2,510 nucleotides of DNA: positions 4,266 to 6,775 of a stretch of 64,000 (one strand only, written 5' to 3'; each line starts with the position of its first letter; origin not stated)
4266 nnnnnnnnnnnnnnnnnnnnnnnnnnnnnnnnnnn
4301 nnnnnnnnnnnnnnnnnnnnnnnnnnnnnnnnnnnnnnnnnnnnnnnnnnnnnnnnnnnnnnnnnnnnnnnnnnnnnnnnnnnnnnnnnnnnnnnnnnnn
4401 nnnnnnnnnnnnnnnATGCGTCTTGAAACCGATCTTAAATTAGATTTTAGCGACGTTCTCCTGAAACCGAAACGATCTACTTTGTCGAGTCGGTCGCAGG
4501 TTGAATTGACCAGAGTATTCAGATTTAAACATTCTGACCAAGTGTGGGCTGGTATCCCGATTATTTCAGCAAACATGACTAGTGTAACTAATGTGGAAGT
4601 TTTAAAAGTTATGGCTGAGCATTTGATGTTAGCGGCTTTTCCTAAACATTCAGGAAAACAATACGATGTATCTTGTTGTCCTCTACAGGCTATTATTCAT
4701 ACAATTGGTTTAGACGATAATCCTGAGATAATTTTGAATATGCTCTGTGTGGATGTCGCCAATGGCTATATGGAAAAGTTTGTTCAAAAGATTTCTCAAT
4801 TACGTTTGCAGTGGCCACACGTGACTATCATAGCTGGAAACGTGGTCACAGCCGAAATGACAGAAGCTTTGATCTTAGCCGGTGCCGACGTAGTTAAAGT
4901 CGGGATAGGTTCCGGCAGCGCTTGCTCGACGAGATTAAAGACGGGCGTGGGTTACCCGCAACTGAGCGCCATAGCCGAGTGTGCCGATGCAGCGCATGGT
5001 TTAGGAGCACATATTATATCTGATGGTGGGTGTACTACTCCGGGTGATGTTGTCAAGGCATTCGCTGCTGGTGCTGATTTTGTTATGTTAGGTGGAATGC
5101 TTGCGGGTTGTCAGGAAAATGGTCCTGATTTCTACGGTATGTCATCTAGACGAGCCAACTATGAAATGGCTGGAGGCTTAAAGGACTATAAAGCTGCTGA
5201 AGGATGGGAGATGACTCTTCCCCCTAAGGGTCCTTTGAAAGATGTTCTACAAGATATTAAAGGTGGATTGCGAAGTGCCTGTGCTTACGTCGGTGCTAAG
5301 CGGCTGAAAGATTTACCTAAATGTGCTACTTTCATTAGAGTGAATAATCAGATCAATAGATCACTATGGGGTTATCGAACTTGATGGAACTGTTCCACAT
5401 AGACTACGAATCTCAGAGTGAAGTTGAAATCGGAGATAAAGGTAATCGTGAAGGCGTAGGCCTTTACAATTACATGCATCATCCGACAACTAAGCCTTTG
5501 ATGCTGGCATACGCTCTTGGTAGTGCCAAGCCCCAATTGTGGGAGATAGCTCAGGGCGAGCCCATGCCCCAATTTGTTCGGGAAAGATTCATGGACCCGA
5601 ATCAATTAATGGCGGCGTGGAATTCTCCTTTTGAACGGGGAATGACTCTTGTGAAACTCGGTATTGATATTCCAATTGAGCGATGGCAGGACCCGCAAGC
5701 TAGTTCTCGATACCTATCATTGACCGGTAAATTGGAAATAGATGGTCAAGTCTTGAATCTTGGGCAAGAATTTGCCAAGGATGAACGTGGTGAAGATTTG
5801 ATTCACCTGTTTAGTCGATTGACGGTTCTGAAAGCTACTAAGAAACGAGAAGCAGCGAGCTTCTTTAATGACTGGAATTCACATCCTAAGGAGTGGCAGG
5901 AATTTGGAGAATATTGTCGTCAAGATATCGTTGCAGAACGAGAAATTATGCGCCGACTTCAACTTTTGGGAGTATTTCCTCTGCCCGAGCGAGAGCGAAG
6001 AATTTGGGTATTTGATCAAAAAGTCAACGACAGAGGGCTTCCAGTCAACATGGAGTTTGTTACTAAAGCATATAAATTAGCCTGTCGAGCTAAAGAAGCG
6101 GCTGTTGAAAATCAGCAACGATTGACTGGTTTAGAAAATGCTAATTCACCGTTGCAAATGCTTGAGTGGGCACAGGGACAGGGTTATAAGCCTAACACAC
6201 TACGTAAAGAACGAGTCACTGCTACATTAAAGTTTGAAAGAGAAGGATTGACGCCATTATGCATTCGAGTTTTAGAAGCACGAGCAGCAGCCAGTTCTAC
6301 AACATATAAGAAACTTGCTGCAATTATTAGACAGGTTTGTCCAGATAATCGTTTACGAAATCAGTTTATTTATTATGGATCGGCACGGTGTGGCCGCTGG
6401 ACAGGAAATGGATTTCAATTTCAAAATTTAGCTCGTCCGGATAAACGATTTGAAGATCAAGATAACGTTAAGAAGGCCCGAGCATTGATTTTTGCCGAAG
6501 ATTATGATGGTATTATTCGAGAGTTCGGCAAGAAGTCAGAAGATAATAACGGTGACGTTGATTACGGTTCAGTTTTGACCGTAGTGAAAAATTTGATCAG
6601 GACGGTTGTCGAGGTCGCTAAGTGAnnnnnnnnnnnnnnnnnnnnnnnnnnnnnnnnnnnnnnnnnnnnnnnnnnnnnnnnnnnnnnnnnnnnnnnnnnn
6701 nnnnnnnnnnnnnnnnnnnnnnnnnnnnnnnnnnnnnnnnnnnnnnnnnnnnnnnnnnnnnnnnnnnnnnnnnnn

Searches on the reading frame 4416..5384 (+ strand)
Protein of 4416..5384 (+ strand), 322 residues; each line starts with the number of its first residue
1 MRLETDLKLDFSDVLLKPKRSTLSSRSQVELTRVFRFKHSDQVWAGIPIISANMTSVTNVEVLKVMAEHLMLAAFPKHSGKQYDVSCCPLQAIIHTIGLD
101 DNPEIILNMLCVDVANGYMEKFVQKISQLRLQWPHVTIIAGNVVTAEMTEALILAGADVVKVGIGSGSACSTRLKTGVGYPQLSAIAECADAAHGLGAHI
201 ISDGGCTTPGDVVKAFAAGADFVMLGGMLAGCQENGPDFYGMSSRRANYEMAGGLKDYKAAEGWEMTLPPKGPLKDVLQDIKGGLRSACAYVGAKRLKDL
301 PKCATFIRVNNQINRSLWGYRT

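Call 39: search_protein_families(library=pfam, proteins=[window:4416-5384:+], max_evalue=0.01)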
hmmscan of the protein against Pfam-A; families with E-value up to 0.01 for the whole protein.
window:4416-5384:+ (322 aa): 3 families
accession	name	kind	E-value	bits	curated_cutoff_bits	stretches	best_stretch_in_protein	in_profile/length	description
PF00478.31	IMPDH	-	4.2e-63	213.9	25.6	2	108-311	118-336/345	IMP dehydrogenase / GMP reductase domain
PF01070.24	FMN_dh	-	2.2e-08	34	24.9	1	124-228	208-304/350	FMN-dependent dehydrogenase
PF01645.23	Glu_synthase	-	3.1e-05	23.8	20.4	1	120-227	192-305/369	Conserved region in glutamate synthase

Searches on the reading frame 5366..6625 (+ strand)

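Call 7: search_protein_families(library=phrogs, proteins=[window:5366-6625:+], max_evalue=0.00001)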
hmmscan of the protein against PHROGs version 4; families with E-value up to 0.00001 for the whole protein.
window:5366-6625:+ (419 aa): 1 family
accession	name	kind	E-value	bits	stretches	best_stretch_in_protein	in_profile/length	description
phrog_17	-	DNA, RNA and nucleotide metabolism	7e-40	137.9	1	6-386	669-998/1445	DNA polymerase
